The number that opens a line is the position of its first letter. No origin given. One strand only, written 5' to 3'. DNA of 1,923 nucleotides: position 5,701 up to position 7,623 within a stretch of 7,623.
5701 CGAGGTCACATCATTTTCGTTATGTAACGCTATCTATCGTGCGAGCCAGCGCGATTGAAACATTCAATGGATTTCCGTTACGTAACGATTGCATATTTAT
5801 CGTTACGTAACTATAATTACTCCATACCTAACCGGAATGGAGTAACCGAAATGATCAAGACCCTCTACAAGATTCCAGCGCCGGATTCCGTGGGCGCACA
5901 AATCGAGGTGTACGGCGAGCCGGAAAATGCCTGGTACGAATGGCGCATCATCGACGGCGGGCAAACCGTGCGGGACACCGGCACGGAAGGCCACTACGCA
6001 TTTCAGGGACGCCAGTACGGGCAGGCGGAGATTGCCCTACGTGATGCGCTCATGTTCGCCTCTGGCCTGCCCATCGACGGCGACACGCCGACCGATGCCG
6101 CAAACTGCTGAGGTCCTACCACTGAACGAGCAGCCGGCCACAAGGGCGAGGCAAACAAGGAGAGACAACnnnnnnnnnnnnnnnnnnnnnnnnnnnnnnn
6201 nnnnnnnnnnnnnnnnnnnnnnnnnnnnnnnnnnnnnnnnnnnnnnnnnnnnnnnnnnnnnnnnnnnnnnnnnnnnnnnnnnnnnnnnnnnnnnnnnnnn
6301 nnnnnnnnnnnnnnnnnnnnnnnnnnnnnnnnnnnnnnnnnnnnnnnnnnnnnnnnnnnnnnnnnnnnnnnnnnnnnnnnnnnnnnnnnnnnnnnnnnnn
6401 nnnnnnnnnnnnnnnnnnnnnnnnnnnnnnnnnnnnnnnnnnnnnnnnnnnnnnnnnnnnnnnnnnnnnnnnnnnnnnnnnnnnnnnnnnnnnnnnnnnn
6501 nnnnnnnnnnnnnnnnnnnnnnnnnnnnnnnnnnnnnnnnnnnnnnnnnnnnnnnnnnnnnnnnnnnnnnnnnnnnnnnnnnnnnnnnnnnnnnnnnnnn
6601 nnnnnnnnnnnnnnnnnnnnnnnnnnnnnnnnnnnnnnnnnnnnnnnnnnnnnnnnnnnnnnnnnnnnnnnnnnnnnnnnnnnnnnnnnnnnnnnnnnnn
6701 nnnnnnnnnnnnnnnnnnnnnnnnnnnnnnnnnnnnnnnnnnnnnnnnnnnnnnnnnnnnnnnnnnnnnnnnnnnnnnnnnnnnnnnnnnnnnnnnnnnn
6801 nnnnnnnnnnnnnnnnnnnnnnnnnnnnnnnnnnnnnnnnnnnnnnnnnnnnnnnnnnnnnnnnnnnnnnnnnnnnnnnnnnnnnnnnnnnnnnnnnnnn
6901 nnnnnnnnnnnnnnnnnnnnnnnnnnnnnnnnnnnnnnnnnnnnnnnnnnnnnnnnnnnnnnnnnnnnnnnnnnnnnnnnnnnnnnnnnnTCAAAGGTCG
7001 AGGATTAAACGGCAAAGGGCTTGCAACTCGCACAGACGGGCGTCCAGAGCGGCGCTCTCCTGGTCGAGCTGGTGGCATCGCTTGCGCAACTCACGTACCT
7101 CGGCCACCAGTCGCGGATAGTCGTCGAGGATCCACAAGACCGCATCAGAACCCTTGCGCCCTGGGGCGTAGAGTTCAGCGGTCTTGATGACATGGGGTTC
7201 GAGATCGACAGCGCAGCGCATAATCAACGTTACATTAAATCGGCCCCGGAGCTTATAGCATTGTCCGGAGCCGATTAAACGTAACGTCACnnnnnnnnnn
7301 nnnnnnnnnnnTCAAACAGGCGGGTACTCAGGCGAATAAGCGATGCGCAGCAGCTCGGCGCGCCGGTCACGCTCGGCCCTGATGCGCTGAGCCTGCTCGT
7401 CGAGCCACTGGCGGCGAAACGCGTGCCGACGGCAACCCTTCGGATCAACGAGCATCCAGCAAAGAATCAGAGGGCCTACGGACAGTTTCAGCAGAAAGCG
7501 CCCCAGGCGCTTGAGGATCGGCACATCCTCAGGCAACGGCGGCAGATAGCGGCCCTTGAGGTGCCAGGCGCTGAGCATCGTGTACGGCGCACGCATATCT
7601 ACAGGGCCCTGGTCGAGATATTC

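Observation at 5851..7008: Operator-controlled three-gene module of unknown function on the strand opposite the virion genes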

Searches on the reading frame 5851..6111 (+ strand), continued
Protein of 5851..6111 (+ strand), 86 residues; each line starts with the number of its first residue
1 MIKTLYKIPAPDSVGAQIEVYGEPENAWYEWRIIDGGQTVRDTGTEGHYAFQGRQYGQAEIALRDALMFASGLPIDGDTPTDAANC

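Call 83: fold_search(model_id=the predicted structure, library=viral)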
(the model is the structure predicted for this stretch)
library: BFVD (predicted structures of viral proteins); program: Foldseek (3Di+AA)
matches with E <= 10: 1106; with E <= 0.001: 0
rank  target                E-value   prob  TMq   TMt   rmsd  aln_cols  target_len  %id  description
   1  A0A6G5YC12            6.0e-02  0.92  0.50  0.33   8.8        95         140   15  (no name in the UniProt tables at hand)
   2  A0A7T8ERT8            9.2e-02  0.96  0.46  0.53   4.3        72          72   15  Uncharacterized protein [Flavobacterium phage vB_FspM_immuto_2-6A]
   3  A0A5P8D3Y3            9.8e-02  0.99  0.57  0.72   3.6        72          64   12  Uncharacterized protein [Pectobacterium phage Wc4]
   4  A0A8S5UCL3            1.1e-01  0.97  0.38  0.50   2.6        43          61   19  Uncharacterized protein [Siphoviridae sp. ctgN495]
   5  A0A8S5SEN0            1.1e-01  0.89  0.48  0.52   9.5        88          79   15  Uncharacterized protein [Caudovirales sp. ctrNG92]
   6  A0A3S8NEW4            1.3e-01  0.94  0.44  0.40   4.1        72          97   14  Putative viral structural protein [Sulfolobales Beppu filamentous virus 2]
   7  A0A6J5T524            1.3e-01  0.92  0.48  0.16   5.8        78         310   17  Uncharacterized protein [uncultured Caudovirales phage]
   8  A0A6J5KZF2            1.3e-01  0.82  0.45  0.40   7.2        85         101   14  Uncharacterized protein [uncultured Caudovirales phage]
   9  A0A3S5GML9            1.3e-01  0.98  0.51  0.58   4.3        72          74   21  (no name in the UniProt tables at hand)
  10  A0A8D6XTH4            1.3e-01  0.97  0.50  0.66   2.7        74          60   14  Uncharacterized protein [Enterococcus phage dArtagnan]
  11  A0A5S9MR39            1.7e-01  0.90  0.36  0.42   2.7        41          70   17  Uncharacterized protein [Enterococcus phage vB_EfaS-DELF1]
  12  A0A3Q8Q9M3            1.8e-01  0.66  0.30  0.22   4.7        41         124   20  Putative viral structural protein [Sulfolobales Beppu filamentous phage 1]
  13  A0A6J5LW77            1.9e-01  0.94  0.50  0.61   3.5        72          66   11  Uncharacterized protein [uncultured Caudovirales phage]
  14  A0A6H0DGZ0            1.9e-01  0.25  0.31  0.07  14.6        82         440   17  RNA-dependent RNA polymerase [Palmer virus]
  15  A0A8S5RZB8            2.2e-01  0.98  0.40  0.56   1.4        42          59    7  Uncharacterized protein [Myoviridae sp. ctNQV2]
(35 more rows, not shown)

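Call 90: search_solved_structures(query=A1, max_evalue=10)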
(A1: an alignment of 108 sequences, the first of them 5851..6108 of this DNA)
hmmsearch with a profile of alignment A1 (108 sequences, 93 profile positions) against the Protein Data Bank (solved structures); distinct sequences matched with E-value up to 10: 1.
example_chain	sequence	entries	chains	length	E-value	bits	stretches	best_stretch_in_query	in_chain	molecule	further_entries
4eag_A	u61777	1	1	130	0.8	12.6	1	16-47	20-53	EG:132E8.2 protein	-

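Call 98: find_encoding_contigs(protein=P0186, flank=5000, max_places=2)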
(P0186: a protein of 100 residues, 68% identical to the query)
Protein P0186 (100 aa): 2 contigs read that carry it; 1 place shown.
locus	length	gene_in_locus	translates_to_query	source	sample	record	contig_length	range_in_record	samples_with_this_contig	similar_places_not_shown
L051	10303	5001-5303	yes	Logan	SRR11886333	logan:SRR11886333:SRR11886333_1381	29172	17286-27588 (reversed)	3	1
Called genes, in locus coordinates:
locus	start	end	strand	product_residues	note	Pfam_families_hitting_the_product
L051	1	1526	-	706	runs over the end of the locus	PF01751:Toprim, PF01131:Topoisom_bac, PF01396:Zn_ribbon_Top1 (faint), PF13408:Zn_ribbon_recom (faint)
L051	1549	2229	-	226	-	-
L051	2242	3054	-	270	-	-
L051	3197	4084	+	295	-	-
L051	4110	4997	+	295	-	-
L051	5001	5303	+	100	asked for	-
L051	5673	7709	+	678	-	PF00580:UvrD-helicase, PF13245:AAA_19, PF13361:UvrD_C, PF13538:UvrD_C_2 (faint)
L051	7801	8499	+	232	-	-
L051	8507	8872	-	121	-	-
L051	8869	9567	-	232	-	PF10979:DUF2786, PF23771:DUF7168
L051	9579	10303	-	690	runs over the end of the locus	PF00270:DEAD, PF04851:ResIII (weak), PF13604:AAA_30 (weak), PF00271:Helicase_C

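Call 99: find_encoding_contigs(protein=P0226, flank=5000, max_places=2)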
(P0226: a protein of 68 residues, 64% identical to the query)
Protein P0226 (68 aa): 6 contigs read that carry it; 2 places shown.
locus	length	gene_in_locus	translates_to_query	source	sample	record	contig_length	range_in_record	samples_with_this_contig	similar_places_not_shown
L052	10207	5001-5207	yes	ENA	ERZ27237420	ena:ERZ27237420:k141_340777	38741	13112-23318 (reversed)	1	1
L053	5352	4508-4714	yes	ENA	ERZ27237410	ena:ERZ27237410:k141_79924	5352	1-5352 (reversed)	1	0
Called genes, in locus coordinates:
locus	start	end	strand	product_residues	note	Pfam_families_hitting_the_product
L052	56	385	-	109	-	-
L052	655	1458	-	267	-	PF12083:DUF3560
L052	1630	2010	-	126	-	-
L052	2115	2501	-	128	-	-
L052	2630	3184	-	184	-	PF01435:Peptidase_M48 (weak)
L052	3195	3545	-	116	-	PF01381:HTH_3 (weak), PF13560:HTH_31 (weak)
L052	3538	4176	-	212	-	PF00239:Resolvase, PF02796:HTH_7 (weak)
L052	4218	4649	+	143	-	-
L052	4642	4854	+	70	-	PF13560:HTH_31 (weak)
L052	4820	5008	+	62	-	-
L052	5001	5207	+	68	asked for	-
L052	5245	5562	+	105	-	-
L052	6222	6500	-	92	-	-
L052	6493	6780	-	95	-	-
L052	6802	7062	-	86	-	PF25860:CPPA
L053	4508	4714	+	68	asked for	-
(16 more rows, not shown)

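Call 100: find_encoding_contigs(protein=P0137, flank=6000, max_places=3)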
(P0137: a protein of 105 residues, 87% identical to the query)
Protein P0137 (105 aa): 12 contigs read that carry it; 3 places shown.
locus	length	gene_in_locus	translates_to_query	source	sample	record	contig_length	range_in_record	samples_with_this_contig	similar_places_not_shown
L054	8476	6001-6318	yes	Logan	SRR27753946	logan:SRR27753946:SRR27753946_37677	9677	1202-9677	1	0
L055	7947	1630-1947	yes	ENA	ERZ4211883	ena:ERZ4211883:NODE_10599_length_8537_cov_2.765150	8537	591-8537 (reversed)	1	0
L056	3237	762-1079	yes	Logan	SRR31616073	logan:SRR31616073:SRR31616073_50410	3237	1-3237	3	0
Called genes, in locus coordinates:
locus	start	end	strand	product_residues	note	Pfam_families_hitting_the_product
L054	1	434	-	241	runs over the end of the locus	-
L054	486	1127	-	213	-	PF20538:DUF6753 (weak)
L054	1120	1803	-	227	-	PF01656:CbiA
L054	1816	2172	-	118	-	-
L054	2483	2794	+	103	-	PF21983:NikA-like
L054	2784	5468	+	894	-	PF03432:Relaxase, PF22863:TraI_middle, PF18821:LPD7, PF16793:RepB_primase, PF22448:RepB_primase_C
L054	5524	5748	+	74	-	PF05509:TraY, PF19807:DUF6290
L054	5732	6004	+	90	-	PF05016:ParE_toxin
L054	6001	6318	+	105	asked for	-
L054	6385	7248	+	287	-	PF13481:AAA_25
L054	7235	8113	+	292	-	PF06504:RepC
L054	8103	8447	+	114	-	-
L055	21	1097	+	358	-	PF16793:RepB_primase, PF22448:RepB_primase_C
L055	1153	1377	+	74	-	PF05509:TraY, PF19807:DUF6290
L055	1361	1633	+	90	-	PF05016:ParE_toxin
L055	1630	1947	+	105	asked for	-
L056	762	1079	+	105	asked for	-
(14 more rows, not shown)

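Call 103: list_cluster_members(proteins=[P0122, P0121, P0123, window:5851-6108:+, P0130, P0146])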
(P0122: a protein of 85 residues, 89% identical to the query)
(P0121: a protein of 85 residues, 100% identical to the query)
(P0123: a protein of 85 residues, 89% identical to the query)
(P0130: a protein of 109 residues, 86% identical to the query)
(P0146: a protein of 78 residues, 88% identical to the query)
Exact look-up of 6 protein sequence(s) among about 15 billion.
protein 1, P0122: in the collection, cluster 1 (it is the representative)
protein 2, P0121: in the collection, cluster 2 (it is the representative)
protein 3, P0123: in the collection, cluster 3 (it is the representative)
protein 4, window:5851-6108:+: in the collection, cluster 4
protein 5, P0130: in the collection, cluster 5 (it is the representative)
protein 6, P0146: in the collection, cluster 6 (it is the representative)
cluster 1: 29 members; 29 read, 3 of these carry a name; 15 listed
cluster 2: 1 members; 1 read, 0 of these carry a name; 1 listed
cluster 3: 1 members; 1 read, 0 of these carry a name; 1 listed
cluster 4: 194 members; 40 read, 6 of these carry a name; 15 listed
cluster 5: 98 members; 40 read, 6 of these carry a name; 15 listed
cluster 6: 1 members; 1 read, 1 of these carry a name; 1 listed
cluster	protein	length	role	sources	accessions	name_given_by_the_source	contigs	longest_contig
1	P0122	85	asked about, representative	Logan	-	-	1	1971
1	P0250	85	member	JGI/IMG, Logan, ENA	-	hypothetical protein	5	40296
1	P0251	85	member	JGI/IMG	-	hypothetical protein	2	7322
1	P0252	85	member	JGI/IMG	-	hypothetical protein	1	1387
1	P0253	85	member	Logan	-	-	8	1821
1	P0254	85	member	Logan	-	-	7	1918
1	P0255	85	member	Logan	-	-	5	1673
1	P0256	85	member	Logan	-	-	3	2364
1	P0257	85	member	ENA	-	-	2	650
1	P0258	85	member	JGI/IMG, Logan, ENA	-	-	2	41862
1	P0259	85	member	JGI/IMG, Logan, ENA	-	-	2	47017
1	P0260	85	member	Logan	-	-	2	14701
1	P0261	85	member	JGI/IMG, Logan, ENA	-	-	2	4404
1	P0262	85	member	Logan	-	-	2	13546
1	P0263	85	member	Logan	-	-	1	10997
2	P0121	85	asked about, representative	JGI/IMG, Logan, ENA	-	-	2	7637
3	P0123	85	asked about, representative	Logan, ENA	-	-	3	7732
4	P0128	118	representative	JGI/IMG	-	hypothetical protein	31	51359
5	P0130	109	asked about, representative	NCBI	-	-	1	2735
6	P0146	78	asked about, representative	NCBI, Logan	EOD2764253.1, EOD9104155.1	hypothetical protein ACJQQ3_004532 [Salmonella enterica]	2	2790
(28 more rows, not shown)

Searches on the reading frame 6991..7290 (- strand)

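Call 4: search_protein_families(library=pfam, proteins=[window:6991-7290:-], max_evalue=1)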
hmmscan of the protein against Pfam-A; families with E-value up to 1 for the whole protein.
window:6991-7290:- (99 aa): 1 family
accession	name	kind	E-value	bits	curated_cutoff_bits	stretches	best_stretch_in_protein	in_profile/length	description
PF25109.1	HAD_PNKP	-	0.23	12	27.6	1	21-77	84-140/143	Polynucleotide kinase PNKP phosphatase domain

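Call 5: search_protein_families(library=phrogs, proteins=[window:6991-7290:-], max_evalue=0.1)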
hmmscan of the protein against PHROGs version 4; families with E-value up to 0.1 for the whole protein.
window:6991-7290:- (99 aa): 2 families
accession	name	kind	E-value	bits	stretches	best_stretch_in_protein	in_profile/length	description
phrog_13909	-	unknown function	2.6e-26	92.4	1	23-99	3-81/81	-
phrog_3671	-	unknown function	0.046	14.9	1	53-82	47-76/87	-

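Call 10: search_protein_families(library=ncbifam, proteins=[window:6991-7290:-], max_evalue=1)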
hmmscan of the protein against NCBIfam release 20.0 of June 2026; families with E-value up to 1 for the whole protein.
window:6991-7290:- (99 aa): 0 families

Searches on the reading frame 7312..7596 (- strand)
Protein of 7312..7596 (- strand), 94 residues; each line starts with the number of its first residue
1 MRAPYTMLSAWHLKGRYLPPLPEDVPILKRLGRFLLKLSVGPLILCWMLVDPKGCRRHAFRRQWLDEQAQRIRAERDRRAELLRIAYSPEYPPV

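Call 4: search_protein_families(library=pfam, proteins=[window:7312-7596:-], max_evalue=1)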
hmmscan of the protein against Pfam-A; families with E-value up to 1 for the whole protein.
window:7312-7596:- (94 aa): 1 family
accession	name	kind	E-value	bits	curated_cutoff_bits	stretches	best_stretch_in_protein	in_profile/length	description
PF12914.13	SH3_7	-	0.15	12.4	21.3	1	10-41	7-37/47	SH3 domain of SH3b2 type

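Call 5: search_protein_families(library=phrogs, proteins=[window:7312-7596:-], max_evalue=0.1)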
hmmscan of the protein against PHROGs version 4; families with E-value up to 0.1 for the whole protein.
window:7312-7596:- (94 aa): 0 families

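Call 10: search_protein_families(library=ncbifam, proteins=[window:7312-7596:-], max_evalue=1)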
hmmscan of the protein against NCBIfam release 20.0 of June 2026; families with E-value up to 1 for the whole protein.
window:7312-7596:- (94 aa): 0 families
